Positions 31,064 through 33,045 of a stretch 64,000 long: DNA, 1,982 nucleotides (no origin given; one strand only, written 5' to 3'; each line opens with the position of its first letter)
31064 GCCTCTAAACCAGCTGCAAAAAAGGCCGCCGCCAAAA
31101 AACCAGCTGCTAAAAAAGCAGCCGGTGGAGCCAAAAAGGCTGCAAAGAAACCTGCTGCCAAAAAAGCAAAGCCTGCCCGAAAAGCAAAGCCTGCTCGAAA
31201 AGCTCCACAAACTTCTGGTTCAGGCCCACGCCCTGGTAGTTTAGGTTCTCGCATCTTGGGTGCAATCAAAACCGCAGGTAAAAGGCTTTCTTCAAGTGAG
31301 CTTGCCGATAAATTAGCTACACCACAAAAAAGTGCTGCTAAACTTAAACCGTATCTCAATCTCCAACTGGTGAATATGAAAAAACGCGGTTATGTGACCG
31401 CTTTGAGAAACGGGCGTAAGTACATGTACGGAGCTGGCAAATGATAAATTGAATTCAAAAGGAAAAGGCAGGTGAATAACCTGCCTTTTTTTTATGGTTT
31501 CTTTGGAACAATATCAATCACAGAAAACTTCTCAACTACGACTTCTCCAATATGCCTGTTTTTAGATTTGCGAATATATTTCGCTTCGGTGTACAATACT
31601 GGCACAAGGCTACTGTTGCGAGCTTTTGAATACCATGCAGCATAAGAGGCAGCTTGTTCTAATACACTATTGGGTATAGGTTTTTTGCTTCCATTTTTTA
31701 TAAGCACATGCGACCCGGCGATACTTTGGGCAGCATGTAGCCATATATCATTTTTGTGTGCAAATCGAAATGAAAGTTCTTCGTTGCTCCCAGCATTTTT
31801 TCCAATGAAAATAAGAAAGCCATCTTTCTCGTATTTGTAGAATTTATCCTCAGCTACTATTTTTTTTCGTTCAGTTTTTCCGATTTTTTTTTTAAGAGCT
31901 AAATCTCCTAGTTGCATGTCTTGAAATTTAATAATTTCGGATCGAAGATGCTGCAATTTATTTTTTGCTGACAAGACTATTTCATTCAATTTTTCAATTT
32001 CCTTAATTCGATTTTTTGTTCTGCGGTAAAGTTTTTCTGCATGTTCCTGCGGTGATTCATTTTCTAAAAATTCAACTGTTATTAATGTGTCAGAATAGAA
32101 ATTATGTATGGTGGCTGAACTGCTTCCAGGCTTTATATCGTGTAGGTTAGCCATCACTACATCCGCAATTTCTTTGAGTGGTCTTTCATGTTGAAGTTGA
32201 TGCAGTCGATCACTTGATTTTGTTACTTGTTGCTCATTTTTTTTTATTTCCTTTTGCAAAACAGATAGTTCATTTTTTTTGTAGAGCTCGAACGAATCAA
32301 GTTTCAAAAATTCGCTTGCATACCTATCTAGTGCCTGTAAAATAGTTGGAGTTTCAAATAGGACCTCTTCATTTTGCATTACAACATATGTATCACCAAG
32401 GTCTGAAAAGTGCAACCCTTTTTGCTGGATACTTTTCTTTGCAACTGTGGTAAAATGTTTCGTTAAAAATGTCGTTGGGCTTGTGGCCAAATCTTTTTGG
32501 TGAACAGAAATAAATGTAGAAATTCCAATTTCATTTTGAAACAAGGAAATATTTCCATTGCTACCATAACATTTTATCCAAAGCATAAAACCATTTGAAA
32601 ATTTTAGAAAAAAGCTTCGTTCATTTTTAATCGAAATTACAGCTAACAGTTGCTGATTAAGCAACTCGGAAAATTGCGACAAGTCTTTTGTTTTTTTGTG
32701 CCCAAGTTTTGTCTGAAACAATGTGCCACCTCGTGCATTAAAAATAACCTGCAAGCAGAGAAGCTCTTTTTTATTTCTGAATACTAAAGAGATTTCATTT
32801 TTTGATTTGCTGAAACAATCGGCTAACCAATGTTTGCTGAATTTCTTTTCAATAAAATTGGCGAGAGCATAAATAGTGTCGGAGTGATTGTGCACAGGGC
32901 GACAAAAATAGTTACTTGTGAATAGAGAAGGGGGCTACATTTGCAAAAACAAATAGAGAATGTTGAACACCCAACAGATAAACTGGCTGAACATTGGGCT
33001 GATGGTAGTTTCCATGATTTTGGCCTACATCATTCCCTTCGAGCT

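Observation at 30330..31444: Histone H1-like protein with a long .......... repeat array and unique C-terminal domain, behind a 490-bp AT-rich poly-T leader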

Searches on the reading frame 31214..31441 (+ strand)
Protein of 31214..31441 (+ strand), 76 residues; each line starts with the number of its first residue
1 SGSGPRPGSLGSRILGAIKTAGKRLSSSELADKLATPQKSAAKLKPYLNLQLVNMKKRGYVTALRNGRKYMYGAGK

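Call 3: search_protein_families(library=pfam, proteins=[window:31229-31441:+], max_evalue=1)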
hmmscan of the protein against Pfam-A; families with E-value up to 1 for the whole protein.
window:31229-31441:+ (71 aa): 5 families
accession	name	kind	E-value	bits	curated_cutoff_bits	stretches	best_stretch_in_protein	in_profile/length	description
PF12802.13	MarR_2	-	0.013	16.1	27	1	8-35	9-36/61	MarR family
PF09809.14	MRP-L27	-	0.018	15.5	25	1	6-53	23-70/97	Mitochondrial ribosomal protein L27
PF09339.16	HTH_IclR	-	0.035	14.3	22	1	7-33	6-32/52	IclR helix-turn-helix domain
PF12840.13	HTH_20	-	0.097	13.1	27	1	8-35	8-34/51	Helix-turn-helix domain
PF03965.22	Penicillinase_R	-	0.11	13.3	22.6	1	5-69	4-64/115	Penicillinase repressor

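Call 4: search_protein_families(library=ncbifam, proteins=[window:31229-31441:+], max_evalue=1)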
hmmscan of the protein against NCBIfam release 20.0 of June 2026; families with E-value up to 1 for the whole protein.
window:31229-31441:+ (71 aa): 0 families

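Call 9: find_homologous_proteins(query=window:31214-31441:+, max_evalue=0.001)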
Query window:31214-31441:+: no candidate shares three 5-residue words with the query. No homologue found.

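Call 10: search_solved_structures(query=window:31214-31441:+, max_evalue=10, show_alignments=3)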
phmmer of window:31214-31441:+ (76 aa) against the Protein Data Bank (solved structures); distinct sequences matched with E-value up to 10: 3.
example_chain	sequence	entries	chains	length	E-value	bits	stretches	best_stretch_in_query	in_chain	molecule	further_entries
7oyc_s1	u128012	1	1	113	0.48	14.3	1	7-59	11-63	Death-associated protein-like 1-B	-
1u7l_A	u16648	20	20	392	0.64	13.9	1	27-64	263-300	Vacuolar ATP synthase subunit C | V-type proton ATPase subunit C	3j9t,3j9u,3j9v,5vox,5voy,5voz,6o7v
8zlc_A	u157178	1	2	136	0.97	13.4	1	39-58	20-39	Ankyrin-repeat protein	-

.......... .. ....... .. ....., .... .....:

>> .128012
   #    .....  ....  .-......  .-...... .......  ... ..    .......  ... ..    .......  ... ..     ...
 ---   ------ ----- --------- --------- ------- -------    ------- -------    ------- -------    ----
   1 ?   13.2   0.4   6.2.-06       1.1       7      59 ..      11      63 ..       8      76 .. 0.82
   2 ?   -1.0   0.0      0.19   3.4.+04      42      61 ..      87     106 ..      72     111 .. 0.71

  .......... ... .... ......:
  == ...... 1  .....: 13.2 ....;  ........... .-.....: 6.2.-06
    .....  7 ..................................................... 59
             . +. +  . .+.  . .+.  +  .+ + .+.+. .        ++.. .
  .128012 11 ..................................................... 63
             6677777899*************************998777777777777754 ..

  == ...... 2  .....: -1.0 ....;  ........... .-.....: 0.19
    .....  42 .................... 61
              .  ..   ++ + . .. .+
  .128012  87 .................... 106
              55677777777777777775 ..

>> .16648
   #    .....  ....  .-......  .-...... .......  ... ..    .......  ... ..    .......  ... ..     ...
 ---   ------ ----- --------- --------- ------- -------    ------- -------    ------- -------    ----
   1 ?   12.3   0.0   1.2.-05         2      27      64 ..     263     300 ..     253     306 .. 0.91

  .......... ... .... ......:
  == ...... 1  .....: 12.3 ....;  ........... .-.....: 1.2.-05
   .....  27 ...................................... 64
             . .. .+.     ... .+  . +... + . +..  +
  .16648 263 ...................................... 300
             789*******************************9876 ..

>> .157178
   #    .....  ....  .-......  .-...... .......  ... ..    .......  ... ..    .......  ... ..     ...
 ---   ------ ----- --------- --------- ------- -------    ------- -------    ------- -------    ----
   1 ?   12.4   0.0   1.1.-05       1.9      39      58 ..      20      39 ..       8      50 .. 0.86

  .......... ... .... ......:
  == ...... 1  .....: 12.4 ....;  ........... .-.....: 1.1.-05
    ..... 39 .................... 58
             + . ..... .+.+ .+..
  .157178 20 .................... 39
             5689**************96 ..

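Call 30: search_protein_representatives(protein=window:31214-31441:+)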
Query: 76 residues. Proteins with E-value up to 0.001 (for the whole library): 3; up to 1e-10: 1; up to 1e-30: 1. The best 3 are listed.
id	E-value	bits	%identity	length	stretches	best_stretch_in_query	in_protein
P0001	2.0e-39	148.3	100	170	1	1-76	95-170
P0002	1.3e-05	41.5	52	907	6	15-41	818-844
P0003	3.4e-04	37.0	30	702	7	42-67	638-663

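Call 32: find_encoding_contigs(protein=P0001, flank=10000, max_places=10)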
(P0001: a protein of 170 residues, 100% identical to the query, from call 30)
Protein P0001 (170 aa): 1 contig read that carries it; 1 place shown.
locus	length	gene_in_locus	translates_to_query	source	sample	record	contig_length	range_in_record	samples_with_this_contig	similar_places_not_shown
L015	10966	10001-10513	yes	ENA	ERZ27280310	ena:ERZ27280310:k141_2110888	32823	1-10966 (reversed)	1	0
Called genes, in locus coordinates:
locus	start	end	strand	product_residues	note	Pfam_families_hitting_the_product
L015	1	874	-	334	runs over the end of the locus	-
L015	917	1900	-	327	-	PF00294:PfkB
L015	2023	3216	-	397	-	PF00155:Aminotran_1_2, PF01041:DegT_DnrJ_EryC1 (weak)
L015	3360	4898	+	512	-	PF13231:PMT_2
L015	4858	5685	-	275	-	PF01678:DAP_epimerase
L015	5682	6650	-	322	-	-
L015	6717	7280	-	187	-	PF04542:Sigma70_r2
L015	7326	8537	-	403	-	PF00890:FAD_binding_2 (weak), PF01134:GIDA (faint), PF03486:HI0933_like, PF07992:Pyr_redox_2, PF13738:Pyr_redox_3 (faint), PF22780:HI0933_like_1st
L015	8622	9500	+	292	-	PF00378:ECH_1, PF16113:ECH_2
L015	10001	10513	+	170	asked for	-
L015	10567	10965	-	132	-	?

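Call 48: find_related_loci(query=window:31214-31441:+, collection=metagenome_contigs, flank=10000)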
Query window:31214-31441:+ (76 aa) in metagenome_contigs; peptide patterns used: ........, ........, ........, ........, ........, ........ (x = any residue, [..] = any of these).
600 stretches matched a pattern, but none encodes a relative of the query by tblastn (E <= 1e-3).

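Call 53: predict_structure(protein=window:31229-31441:+)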
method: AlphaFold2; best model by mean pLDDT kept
length: 71 residues; sequences in the alignment: 1
mean_pLDDT: 69.0   pTM: 0.26
mean pLDDT of the five models: 69.0, 69.0, 61.4, 59.3, 58.1
residues with pLDDT >= 90: 0; 70-90: 35; 50-70: 36; < 50: 0
segments of 3 or more residues with pLDDT < 50: none
pLDDT, mean of each block of 10 residues (from residue 1): 78 70 59 59 74 78 66 54
secondary structure, 60 per line:
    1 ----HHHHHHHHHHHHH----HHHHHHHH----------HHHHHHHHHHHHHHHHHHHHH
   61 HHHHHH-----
elements in order: H5-17 H22-29 H40-66

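Call 55: fold_search(model_id=the predicted structure, library=pdb)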
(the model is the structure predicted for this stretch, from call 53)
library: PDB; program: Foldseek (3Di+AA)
matches with E <= 10: 0; with E <= 0.001: 0
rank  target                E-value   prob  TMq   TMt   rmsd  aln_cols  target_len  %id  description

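Call 56: search_protein_families(library=pfam, proteins=[window:31247-31441:+], max_evalue=10)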
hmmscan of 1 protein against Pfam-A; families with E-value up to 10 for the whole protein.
seq(65 aa): 5 families
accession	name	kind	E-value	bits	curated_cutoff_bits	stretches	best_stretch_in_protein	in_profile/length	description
PF12802.13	MarR_2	-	0.01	16.4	27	1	2-29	9-36/61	MarR family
PF09339.16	HTH_IclR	-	0.049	13.8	22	1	2-27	7-32/52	IclR helix-turn-helix domain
PF09809.14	MRP-L27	-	0.056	13.9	25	1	5-47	28-70/97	Mitochondrial ribosomal protein L27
PF12840.13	HTH_20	-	0.084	13.3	27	1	2-29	8-34/51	Helix-turn-helix domain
PF03965.22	Penicillinase_R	-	0.2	12.4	22.6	1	3-63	8-64/115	Penicillinase repressor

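Call 74: search_dna_similar(query=window:31214-31441:+, collection=plasmids, mode=protein, max_evalue=1, max_rows=10)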
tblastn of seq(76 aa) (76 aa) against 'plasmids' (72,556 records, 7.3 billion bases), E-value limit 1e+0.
No match.

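Call 75: search_dna_similar(query=window:31214-31441:+, collection=phages, mode=protein, max_evalue=1, max_rows=10)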
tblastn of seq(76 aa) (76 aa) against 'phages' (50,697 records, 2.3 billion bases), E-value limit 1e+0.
No match.

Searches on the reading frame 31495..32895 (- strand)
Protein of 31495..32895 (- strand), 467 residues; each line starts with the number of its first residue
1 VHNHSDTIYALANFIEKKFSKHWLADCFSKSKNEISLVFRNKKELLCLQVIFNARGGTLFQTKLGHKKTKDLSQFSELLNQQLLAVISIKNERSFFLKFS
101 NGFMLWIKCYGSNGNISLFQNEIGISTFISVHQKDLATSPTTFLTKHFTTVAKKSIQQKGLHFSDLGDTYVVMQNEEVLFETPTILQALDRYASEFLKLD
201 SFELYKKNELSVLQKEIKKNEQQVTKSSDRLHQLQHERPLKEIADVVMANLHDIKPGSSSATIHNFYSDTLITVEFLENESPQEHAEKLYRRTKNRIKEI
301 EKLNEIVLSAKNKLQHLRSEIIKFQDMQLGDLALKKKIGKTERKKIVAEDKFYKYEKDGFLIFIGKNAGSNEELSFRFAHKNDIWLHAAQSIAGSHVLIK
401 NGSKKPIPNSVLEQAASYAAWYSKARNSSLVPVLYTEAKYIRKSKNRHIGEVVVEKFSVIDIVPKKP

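Call 13: search_protein_families(library=pfam, proteins=[window:31495-32895:-], max_evalue=0.001)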
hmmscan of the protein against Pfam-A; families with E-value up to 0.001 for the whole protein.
window:31495-32895:- (467 aa): 3 families
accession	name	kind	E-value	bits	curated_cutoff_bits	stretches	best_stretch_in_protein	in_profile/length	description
PF05833.16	NFACT_N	-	1.7e-18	67.1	31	1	180-324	276-421/456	NFACT N-terminal and middle domains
PF05670.18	NFACT-R_1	-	1.3e-14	55.1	29.8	1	353-446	5-98/112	NFACT protein RNA binding domain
PF18297.6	NFACT-R_2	-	4.8e-05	23.9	26.9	1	359-439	9-83/104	NFACT protein RNA binding domain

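Call 20: find_related_loci(query=window:31495-32895:-, collection=genome_contigs, flank=5000)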
Query window:31495-32895:- (467 aa) in genome_contigs; peptide patterns used: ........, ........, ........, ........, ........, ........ (x = any residue, [..] = any of these).
88 stretches matched a pattern; 14 encode a relative of the query (tblastn E <= 1e-3); 14 distinct loci.
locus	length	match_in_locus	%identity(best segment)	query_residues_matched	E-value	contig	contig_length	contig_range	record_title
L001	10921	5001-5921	29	183-467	1e-32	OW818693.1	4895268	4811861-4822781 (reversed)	metagenome genome assembly, chromosome: 1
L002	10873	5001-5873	31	189-467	2e-30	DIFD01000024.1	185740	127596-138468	MAG TPA_asm: Peptococcaceae bacterium UBA5757 UBA5757_contig_15989, whole genome shotgun sequence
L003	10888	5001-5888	30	184-467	5e-30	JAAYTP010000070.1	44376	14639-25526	MAG: Clostridiaceae bacterium isolate AS24abBPME_51 28881_AS24, whole genome shotgun sequence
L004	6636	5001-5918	26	183-466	4e-29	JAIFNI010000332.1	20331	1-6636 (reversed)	MAG: Clostridia bacterium isolate bin_86 scaffold_2336, whole genome shotgun sequence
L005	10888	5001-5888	29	184-467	7e-29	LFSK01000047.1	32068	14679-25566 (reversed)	MAG: Clostridiaceae bacterium DTU059 scaffold40330, whole genome shotgun sequence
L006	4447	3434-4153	29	240-467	2e-27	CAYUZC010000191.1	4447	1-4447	MAG TPA_asm: uncultured Ruminiclostridium sp. isolate SRP294416_co1_709 genome assembly, contig: NODE_48648_length_4447_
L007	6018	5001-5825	28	208-467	9e-26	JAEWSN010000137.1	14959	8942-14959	MAG: Bacillota bacterium isolate OH_SDB_108 k127_330587, whole genome shotgun sequence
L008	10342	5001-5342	40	352-465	2e-25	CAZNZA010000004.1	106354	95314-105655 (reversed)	MAG TPA_asm: uncultured Polyangiaceae bacterium isolate SRP220891_co3_396 genome assembly, contig: NODE_84_length_106354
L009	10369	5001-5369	40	343-464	1e-25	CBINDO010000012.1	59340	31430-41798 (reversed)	MAG TPA_asm: uncultured bacterium isolate SRR16817062_binner13_Refined_9 genome assembly, contig: ERZ27393189.170, whole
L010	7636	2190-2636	36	324-467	5e-25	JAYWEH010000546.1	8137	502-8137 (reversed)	MAG: Deltaproteobacteria bacterium isolate GL97_UP_metabat_16 GL97_UP_metabat_16_545, whole genome shotgun sequence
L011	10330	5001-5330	44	358-467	7e-25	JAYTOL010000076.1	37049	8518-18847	MAG: Deltaproteobacteria bacterium isolate GFS_4088 GFS_4088_75, whole genome shotgun sequence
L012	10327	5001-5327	39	359-467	4e-21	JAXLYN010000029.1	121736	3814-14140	MAG: Polyangiaceae bacterium isolate STL-MYX14 C3.142.fa-29, whole genome shotgun sequence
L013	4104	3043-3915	26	206-467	1e-18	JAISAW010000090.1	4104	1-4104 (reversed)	MAG: Eubacteriales Family XIII. Incertae Sedis bacterium isolate Gx481_bin172 k119_1624238, whole genome shotgun sequenc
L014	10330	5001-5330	39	358-467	2e-16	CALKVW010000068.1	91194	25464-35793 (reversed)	MAG TPA_asm: uncultured Polyangiaceae bacterium isolate SRR1506987_bin.93_CONCOCT_v1.1_MAG genome assembly, contig: ERZ7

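Call 36: find_homologous_proteins(query=window:31495-32895:-, max_evalue=1e-20)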
Query window:31495-32895:- (467 aa): 34 proteins with E <= 1e-20 among 8000 candidates.
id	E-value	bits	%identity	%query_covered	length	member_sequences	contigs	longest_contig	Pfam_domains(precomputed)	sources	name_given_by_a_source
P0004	0.0e+0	1014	99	100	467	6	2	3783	PF05670.19,PF05833.17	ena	-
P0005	2.7e-213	727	77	92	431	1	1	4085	PF05670.19,PF05833.17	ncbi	-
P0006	7.9e-59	218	29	100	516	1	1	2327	PF18297.7,PF05670.19,PF05833.17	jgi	jgi:predicted ribosome quality control (RQC) complex YloA/Tae2 family protein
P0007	3.1e-58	216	32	95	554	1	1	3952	PF18297.7,PF05670.19,PF05833.17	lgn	-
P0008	5.4e-53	199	29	98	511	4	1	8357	PF05670.19,PF05833.17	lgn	-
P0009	4.0e-52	196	28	96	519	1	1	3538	PF18297.7,PF05670.19,PF05833.17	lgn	-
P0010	4.4e-52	196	29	100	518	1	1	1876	PF18297.7,PF05670.19,PF05833.17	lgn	-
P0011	9.0e-50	188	27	96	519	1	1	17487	PF18297.7,PF05670.19,PF05833.17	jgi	jgi:predicted ribosome quality control (RQC) complex YloA/Tae2 family protein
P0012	2.2e-48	183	28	100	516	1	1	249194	PF05670.19,PF05833.17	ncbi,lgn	-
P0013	3.4e-48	183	29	99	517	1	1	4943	PF18297.7,PF05670.19,PF05833.17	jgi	jgi:predicted ribosome quality control (RQC) complex YloA/Tae2 family protein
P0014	9.4e-48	181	29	100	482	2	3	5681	PF05670.19,PF05833.17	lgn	-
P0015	1.8e-47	180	29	100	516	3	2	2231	PF18297.7,PF05670.19,PF05833.17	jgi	-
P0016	2.7e-47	180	25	96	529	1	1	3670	PF05670.19,PF05833.17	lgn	-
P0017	2.9e-47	180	29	100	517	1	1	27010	PF05670.19,PF05833.17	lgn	-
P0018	3.3e-46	176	30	99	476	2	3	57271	PF18297.7,PF05670.19,PF05833.17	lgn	-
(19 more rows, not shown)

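Call 37: find_encoding_contigs(protein=P0005, flank=10000)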
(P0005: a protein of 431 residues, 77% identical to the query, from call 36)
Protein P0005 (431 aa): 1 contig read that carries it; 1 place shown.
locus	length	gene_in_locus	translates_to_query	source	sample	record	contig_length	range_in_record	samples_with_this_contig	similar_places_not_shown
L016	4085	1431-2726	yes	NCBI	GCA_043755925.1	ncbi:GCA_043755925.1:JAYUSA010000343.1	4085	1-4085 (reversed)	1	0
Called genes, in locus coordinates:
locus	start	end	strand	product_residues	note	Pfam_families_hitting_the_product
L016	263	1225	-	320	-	-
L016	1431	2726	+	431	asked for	PF05833:NFACT_N, PF05670:NFACT-R_1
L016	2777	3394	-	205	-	-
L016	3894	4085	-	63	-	?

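Call 38: find_encoding_contigs(protein=P0004, flank=10000)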
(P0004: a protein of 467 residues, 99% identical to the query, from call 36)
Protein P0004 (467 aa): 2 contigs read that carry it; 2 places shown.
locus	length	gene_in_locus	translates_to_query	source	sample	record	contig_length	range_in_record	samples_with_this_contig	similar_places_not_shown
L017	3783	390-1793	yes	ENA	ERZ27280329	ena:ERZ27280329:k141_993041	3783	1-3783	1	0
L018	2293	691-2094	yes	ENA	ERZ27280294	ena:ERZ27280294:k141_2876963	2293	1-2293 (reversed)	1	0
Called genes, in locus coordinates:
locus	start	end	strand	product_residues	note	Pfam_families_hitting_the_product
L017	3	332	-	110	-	?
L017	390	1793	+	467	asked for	PF05833:NFACT_N, PF05670:NFACT-R_1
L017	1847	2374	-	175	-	-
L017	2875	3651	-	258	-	PF00378:ECH_1, PF16113:ECH_2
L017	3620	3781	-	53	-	?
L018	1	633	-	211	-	?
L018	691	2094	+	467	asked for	PF05833:NFACT_N, PF05670:NFACT-R_1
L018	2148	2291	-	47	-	?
